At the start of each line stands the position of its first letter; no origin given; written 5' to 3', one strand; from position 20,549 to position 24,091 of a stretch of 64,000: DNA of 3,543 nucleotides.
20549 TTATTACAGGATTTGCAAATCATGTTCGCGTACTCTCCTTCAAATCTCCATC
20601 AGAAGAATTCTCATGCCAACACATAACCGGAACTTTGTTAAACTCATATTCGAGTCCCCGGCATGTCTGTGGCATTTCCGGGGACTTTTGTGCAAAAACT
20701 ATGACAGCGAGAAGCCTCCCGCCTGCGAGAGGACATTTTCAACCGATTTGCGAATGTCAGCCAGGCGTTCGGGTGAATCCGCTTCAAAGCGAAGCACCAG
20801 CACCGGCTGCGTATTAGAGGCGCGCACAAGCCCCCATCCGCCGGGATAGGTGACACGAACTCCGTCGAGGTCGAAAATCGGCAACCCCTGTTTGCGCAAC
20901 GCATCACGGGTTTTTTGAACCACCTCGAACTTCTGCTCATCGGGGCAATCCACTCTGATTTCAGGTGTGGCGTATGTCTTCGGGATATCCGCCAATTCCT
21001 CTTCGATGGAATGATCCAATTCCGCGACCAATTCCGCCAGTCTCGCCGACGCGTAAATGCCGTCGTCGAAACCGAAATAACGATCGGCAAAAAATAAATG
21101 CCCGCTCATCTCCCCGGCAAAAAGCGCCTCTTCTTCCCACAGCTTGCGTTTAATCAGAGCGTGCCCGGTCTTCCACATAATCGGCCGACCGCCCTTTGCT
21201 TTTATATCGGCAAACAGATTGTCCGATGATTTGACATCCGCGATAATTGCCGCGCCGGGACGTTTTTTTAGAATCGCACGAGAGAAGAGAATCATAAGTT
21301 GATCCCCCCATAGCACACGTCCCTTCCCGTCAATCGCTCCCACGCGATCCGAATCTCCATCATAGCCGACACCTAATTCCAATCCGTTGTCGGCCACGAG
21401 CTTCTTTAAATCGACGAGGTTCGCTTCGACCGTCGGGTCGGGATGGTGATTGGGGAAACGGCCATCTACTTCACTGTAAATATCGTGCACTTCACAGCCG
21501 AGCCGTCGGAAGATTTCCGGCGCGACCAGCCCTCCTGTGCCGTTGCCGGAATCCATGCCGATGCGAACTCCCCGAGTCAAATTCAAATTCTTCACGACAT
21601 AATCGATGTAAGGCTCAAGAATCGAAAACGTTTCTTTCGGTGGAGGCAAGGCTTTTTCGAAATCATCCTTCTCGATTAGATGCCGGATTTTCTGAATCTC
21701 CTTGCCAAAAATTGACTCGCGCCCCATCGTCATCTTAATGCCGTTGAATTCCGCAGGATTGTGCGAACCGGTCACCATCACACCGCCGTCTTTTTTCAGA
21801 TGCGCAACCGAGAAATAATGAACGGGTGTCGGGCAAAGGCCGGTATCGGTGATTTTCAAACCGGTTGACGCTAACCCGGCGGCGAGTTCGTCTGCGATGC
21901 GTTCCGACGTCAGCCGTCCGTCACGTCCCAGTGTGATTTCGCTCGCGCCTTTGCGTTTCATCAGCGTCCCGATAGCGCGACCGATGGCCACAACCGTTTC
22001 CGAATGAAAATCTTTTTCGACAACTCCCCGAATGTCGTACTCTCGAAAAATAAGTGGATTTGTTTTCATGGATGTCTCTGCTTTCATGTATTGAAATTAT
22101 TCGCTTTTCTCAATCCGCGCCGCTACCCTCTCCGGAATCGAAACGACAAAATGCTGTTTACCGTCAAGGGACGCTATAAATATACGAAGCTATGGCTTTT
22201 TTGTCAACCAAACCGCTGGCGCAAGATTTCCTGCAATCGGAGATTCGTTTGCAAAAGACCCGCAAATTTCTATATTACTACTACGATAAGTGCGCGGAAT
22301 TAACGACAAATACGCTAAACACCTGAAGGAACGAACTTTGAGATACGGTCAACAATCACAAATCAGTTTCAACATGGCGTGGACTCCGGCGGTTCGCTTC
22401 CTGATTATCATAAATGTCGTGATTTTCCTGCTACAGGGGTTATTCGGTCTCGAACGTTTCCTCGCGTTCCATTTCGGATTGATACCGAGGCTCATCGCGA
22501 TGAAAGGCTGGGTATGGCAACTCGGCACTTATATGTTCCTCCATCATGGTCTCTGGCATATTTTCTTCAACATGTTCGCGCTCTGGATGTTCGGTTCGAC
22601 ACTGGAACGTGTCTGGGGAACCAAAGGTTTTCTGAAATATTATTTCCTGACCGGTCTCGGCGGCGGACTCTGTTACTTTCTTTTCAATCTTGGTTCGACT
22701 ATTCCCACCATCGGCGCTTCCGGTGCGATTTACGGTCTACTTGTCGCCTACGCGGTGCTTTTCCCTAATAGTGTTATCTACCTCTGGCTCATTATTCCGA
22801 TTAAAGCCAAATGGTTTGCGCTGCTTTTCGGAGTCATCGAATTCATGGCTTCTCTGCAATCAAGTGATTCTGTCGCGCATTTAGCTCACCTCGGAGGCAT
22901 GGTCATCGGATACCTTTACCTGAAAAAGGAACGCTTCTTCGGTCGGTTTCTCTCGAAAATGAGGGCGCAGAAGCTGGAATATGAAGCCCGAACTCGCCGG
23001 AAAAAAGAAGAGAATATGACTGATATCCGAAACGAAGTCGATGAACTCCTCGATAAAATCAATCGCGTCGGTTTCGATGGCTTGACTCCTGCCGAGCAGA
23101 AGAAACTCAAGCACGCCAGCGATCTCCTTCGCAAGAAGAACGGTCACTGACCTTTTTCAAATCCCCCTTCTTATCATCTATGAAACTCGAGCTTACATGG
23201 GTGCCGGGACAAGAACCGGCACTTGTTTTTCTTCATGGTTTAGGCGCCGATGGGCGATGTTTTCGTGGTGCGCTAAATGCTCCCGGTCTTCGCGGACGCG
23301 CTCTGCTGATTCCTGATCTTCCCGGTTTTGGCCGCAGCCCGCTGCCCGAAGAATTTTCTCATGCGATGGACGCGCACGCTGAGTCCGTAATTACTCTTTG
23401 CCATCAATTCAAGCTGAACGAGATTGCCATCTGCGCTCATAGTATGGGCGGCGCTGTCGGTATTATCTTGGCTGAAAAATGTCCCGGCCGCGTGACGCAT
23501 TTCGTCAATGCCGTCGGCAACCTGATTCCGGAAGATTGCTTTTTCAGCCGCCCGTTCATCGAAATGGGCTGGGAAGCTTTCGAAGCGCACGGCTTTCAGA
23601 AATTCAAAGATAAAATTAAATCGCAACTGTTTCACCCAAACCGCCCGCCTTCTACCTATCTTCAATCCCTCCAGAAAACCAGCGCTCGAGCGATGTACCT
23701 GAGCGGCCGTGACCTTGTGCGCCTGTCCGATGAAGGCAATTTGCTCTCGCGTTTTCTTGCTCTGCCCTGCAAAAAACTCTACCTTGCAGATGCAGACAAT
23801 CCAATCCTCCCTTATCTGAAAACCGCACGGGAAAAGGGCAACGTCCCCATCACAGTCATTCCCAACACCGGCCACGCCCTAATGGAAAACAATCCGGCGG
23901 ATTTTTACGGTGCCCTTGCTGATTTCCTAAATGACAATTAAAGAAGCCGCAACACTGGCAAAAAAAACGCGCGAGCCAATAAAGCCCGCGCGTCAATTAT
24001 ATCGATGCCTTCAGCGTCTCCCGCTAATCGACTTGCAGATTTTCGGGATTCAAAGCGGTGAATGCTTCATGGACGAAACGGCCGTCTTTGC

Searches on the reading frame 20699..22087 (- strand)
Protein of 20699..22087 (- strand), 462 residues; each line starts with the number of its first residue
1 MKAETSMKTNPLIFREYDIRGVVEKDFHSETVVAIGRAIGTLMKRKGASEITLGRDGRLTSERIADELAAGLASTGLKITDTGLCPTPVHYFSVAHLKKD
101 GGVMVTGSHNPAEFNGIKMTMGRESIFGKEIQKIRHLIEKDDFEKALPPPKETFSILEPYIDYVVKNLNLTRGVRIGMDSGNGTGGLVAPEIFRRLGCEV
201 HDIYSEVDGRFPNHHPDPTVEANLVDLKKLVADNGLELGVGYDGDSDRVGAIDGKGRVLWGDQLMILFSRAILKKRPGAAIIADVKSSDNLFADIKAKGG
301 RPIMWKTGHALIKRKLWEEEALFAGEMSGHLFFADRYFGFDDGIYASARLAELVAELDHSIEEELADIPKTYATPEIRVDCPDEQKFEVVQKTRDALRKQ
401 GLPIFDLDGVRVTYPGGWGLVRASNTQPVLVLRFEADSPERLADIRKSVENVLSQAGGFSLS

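Call 33: search_protein_families(library=pfam, proteins=[window:20699-22087:-], max_evalue=0.00001)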
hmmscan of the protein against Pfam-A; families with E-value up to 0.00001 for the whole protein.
window:20699-22087:- (462 aa): 4 families
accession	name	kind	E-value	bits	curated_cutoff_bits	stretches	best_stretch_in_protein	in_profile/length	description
PF02878.22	PGM_PMM_I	-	2.4e-36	124.9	22.5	1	13-144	3-137/138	Phosphoglucomutase/phosphomannomutase, alpha/beta/alpha domain I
PF02880.22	PGM_PMM_III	-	1.4e-24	86.9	20.7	1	260-372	1-115/115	Phosphoglucomutase/phosphomannomutase, alpha/beta/alpha domain III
PF02879.22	PGM_PMM_II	-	2.2e-23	83.2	29.3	1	158-256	1-103/103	Phosphoglucomutase/phosphomannomutase, alpha/beta/alpha domain II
PF00408.26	PGM_PMM_IV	-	1.4e-15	57.5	23.1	1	376-450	1-66/68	Phosphoglucomutase/phosphomannomutase, C-terminal domain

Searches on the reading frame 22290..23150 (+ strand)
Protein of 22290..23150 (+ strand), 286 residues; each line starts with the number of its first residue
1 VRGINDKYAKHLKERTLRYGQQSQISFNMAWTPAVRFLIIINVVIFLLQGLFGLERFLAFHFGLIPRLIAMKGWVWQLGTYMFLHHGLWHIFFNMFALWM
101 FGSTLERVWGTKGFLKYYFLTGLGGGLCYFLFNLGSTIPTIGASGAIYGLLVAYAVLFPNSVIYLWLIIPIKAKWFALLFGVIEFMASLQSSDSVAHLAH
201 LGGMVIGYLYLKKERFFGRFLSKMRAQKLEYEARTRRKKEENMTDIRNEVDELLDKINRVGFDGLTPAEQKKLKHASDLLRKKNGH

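Call 33: search_protein_families(library=pfam, proteins=[window:22290-23150:+], max_evalue=0.00001)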
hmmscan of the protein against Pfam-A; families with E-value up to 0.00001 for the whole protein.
window:22290-23150:+ (286 aa): 3 families
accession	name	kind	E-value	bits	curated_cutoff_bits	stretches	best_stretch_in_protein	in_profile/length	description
PF01694.28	Rhomboid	-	7.4e-32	111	22.6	1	75-210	4-136/143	Rhomboid domain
PF08551.15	DUF1751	-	2.8e-09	37.9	22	1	71-134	6-67/99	Eukaryotic integral membrane protein (DUF1751)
PF20216.3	DUF6576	-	3.1e-07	30.9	27.3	1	247-277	15-45/47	Family of unknown function (DUF6576)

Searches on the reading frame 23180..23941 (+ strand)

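Call 33: search_protein_families(library=pfam, proteins=[window:23180-23941:+], max_evalue=0.00001)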
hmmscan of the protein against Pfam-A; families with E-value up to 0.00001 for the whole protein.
window:23180-23941:+ (253 aa): 3 families
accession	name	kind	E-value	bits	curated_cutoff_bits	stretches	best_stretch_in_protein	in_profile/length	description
PF12697.13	Abhydrolase_6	-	3.6e-20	74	26.3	1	15-243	1-215/217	Alpha/beta hydrolase family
PF00561.26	Abhydrolase_1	-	1.6e-15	57.9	25.8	1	13-122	1-108/245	alpha/beta hydrolase fold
PF12146.15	Hydrolase_4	-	2e-08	34.3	27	1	14-109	6-105/239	Serine aminopeptidase, S33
